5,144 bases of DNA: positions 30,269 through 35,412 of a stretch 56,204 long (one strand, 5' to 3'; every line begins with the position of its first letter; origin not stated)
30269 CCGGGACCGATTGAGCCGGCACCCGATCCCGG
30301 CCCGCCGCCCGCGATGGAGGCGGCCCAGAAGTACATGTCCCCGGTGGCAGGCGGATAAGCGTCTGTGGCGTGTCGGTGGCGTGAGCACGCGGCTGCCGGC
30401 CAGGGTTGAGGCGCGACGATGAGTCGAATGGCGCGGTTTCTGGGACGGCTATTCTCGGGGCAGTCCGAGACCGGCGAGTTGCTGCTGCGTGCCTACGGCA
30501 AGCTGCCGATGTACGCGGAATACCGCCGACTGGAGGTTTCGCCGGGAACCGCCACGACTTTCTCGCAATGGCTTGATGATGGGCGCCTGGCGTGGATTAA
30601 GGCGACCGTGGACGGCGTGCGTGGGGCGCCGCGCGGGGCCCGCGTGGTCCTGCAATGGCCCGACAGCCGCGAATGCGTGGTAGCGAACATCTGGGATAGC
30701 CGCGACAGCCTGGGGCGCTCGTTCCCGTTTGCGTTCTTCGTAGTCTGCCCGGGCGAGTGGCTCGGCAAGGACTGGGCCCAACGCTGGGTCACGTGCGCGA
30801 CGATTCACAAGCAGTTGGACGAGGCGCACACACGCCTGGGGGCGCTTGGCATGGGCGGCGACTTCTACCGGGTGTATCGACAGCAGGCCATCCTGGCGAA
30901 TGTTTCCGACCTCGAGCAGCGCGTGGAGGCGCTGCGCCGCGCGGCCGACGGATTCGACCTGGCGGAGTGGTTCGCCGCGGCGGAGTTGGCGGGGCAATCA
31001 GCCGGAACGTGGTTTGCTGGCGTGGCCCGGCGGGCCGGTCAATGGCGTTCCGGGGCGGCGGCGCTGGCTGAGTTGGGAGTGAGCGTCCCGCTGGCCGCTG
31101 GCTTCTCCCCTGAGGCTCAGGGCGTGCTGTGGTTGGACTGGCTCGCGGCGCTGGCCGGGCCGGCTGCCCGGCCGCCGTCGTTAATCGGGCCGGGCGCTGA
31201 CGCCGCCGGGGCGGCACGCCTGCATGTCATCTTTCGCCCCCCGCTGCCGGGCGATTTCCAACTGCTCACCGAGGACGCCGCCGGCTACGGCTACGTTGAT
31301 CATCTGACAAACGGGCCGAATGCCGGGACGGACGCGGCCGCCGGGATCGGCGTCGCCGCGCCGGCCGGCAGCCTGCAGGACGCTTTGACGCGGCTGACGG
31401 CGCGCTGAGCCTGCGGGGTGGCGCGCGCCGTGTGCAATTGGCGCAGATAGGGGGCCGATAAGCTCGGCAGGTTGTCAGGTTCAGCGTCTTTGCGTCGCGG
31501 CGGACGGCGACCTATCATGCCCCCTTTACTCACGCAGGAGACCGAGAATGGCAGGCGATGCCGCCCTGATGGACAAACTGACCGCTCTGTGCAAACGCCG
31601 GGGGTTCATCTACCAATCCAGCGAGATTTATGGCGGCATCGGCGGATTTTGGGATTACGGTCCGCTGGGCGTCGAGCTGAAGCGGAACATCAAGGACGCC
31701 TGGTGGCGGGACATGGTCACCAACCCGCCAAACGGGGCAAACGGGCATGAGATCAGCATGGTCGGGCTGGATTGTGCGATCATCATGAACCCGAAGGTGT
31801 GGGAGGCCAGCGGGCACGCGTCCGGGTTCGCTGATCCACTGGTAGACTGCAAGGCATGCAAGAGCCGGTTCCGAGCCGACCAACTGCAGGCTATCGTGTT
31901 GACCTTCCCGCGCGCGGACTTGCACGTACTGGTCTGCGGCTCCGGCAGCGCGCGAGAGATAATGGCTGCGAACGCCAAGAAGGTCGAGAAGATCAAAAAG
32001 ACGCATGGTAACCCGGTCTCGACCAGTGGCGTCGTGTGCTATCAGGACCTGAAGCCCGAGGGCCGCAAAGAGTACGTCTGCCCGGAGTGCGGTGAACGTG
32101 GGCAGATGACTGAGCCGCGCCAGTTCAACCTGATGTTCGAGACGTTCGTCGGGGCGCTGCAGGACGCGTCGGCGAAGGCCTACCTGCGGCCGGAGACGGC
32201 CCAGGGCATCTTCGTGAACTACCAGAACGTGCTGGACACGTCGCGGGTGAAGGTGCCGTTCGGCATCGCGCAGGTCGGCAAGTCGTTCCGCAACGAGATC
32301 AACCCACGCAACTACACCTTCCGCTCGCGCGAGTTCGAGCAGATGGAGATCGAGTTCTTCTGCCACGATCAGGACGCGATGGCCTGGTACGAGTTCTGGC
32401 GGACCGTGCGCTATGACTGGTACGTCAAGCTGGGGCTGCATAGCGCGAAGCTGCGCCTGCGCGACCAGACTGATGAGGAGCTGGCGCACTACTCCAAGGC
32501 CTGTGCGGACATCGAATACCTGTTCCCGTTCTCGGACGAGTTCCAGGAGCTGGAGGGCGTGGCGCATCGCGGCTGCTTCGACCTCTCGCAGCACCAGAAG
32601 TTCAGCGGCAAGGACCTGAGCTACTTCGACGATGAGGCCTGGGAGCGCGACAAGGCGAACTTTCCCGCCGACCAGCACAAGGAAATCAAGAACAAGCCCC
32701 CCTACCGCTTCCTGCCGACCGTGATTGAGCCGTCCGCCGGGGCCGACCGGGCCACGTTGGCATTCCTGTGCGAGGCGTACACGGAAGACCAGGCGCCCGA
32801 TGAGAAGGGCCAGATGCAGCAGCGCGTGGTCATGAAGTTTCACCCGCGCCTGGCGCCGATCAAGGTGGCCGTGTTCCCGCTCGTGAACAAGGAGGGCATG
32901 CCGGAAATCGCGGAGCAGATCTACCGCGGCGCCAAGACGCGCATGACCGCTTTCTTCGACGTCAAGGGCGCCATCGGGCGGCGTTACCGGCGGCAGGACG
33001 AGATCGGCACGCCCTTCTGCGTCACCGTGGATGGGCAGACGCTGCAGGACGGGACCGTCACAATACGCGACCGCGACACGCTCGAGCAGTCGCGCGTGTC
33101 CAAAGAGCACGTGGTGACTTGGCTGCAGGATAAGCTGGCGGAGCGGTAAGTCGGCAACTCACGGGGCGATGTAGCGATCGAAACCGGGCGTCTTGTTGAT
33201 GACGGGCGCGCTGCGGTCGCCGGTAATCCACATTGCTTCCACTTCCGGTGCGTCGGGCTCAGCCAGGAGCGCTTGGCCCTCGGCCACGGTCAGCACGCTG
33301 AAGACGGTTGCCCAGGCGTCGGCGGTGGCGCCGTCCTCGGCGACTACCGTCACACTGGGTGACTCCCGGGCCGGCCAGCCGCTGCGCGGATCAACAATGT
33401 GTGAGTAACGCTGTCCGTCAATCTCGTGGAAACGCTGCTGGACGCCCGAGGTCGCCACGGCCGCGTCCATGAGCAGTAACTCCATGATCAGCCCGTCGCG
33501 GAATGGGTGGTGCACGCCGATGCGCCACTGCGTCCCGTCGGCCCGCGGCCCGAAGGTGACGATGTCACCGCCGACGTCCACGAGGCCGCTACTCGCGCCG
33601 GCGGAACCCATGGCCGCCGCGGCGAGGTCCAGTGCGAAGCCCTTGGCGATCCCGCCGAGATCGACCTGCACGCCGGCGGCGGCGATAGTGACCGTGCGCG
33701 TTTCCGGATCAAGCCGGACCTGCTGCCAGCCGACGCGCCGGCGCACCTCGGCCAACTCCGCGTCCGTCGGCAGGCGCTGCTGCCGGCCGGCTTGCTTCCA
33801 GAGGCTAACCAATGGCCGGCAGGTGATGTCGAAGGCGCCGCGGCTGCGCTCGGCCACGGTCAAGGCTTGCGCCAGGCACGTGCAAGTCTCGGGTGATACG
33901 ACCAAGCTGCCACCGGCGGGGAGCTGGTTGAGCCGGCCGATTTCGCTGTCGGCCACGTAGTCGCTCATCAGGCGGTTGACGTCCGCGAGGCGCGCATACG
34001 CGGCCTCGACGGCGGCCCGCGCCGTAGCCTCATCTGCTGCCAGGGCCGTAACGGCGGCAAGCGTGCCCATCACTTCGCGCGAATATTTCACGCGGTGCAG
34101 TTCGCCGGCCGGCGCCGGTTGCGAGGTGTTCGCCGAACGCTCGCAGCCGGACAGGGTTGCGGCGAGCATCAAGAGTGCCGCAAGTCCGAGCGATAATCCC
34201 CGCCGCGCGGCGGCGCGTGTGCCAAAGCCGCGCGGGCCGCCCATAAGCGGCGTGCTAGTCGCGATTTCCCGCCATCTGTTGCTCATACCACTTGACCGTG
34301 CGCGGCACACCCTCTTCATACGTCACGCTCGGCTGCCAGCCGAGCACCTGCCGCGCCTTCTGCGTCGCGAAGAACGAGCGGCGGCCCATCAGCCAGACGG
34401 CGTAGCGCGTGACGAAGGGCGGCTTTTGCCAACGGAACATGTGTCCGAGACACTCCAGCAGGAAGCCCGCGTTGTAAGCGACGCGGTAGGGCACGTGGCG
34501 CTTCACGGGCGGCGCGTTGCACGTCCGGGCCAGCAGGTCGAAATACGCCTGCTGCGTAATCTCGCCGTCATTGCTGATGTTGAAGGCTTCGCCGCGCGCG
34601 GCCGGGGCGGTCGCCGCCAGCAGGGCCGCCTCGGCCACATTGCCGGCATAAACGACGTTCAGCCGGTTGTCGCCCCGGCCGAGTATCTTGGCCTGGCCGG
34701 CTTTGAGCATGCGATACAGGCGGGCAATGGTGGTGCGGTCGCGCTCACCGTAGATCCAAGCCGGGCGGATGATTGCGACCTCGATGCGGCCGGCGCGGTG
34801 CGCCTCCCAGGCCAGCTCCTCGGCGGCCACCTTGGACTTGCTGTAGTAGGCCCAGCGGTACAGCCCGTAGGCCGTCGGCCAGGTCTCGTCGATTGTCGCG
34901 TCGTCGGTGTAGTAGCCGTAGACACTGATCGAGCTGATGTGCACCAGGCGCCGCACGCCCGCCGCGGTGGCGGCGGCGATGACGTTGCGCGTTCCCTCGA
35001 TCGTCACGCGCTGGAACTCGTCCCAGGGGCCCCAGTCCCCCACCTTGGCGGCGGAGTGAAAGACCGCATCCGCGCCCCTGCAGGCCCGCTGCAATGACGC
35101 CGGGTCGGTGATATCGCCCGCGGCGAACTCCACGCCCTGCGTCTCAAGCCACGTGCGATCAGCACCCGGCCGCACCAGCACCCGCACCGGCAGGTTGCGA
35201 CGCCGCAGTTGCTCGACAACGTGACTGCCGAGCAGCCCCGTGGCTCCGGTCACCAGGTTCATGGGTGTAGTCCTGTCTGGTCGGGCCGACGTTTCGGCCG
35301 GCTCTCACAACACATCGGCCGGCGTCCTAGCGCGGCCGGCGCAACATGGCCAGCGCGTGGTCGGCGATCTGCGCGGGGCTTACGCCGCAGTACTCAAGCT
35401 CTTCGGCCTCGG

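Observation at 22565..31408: Stand-alone membrane-complex arm of a type VI secretion system (tssJ-like, tssK, tssL, tssM, tagF) with no contractile machinery nearby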

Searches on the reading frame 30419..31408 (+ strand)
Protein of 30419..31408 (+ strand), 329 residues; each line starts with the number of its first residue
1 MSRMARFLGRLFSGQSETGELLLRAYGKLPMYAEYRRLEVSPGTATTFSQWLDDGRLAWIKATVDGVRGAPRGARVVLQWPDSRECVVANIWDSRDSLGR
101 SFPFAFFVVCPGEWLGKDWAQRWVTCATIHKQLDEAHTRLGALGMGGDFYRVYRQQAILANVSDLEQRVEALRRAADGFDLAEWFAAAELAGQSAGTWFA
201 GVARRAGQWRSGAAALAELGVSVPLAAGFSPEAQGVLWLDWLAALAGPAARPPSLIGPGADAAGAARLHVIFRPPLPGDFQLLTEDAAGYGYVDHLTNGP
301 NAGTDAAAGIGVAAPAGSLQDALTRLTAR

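Call 3: search_protein_families(library=pfam, proteins=[window:30419-31408:+], max_evalue=0.01)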
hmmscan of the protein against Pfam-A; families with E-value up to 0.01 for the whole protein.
window:30419-31408:+ (329 aa): 1 family
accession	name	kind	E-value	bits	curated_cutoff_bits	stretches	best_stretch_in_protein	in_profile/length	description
PF09867.14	TagF_N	-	0.00034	21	27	1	26-110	3-91/135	TagF N-terminal domain, Type VI secretion system-associated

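Call 4: search_protein_families(library=ncbifam, proteins=[window:30419-31408:+], max_evalue=0.01)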
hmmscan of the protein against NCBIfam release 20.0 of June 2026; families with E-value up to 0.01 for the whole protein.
window:30419-31408:+ (329 aa): 1 family
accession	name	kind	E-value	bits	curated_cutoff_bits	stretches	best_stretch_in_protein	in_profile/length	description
TIGR03373.1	VI_minor_4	hypoth_equivalog_domain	6.2e-05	23.1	41.2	1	26-113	3-94/136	type VI secretion system-associated protein TagF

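Call 53: search_solved_structures(query=A4, max_evalue=1)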
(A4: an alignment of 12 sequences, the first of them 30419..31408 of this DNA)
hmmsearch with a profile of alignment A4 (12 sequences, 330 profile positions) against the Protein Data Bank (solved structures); distinct sequences matched with E-value up to 1: 2.
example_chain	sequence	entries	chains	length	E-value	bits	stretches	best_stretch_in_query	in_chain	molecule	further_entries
9t0n_A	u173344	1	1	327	1.5e-05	27.5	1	24-104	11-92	Type VI secretion-associated protein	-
9qwv_A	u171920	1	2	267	0.73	12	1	151-253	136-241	Enoyl-CoA hydratase, mitochondrial, putative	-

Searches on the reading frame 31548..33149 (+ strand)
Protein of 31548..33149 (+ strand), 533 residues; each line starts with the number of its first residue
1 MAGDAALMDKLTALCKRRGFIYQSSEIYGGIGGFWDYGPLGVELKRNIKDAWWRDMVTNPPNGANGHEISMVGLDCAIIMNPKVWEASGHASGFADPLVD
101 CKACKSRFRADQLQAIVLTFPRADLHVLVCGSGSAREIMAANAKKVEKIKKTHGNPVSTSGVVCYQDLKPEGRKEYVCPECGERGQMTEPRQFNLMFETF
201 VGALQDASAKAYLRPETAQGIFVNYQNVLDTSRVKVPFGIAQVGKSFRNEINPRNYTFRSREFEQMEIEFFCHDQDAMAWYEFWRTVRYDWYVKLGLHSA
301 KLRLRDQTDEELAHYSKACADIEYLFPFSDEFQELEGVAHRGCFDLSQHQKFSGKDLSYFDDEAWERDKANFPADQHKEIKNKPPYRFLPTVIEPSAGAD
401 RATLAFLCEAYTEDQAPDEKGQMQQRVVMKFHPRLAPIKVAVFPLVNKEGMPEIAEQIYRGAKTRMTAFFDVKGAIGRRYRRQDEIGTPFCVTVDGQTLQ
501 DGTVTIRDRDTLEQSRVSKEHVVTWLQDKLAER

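Call 7: search_protein_families(library=pfam, proteins=[window:31548-33149:+], max_evalue=0.001)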
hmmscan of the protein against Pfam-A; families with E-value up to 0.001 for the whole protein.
window:31548-33149:+ (533 aa): 2 families
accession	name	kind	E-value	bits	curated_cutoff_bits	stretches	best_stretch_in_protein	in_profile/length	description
PF03129.25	HGTP_anticodon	-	1.3e-18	67.4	21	1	439-528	1-93/94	Anticodon binding domain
PF00587.30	tRNA-synt_2b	-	3.6e-10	40.6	29.3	1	208-341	8-137/179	tRNA synthetase class II core domain (G, H, P, S and T)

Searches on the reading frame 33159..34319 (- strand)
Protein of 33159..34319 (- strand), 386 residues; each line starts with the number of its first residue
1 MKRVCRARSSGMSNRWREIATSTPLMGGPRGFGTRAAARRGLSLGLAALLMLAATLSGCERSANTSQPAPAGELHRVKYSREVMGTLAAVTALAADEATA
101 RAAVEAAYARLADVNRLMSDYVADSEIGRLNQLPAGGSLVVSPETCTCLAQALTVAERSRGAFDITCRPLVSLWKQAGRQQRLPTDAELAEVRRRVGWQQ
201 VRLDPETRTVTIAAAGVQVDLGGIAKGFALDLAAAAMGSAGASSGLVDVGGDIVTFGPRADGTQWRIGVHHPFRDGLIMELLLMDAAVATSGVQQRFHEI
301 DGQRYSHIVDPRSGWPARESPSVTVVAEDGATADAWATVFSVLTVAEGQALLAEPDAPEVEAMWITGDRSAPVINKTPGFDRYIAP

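Call 7: search_protein_families(library=pfam, proteins=[window:33159-34319:-], max_evalue=0.001)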
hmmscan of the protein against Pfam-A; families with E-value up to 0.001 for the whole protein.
window:33159-34319:- (386 aa): 1 family
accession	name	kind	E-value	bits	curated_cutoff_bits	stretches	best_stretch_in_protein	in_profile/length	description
PF02424.20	ApbE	-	1.7e-78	264.3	25.6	1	84-363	1-265/266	ApbE family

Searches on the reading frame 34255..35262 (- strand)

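Call 11: search_protein_families(library=pfam, proteins=[window:34255-35262:-], max_evalue=0.001)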
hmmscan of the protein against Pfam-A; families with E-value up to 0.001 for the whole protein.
window:34255-35262:- (335 aa): 8 families
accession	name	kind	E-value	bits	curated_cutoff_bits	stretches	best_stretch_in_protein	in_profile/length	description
PF01370.27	Epimerase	-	6.4e-41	140.8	20.9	1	3-229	2-239/240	NAD dependent epimerase/dehydratase family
PF01073.25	3Beta_HSD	-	9.8e-38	130.2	22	1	3-232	1-251/280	3-beta hydroxysteroid dehydrogenase/isomerase family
PF13460.12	NAD_binding_10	-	1.8e-24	87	27.2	1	6-181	1-156/184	NAD(P)H-binding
PF07993.18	NAD_binding_4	-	1.1e-21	77.6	20.1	1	54-187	79-227/258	Male sterility protein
PF16363.11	GDP_Man_Dehyd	-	4.6e-20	72.8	27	1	3-229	1-255/332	GDP-mannose 4,6 dehydratase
PF05368.20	NmrA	-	8.3e-17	62.2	27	1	3-108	6-104/298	NmrA-like family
PF04321.23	RmlD_sub_bind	-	2.9e-13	50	27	1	3-251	4-234/287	RmlD substrate binding domain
PF02719.21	Polysacc_synt_2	-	3.5e-07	30.2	20.2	1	3-111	2-128/293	Polysaccharide biosynthesis protein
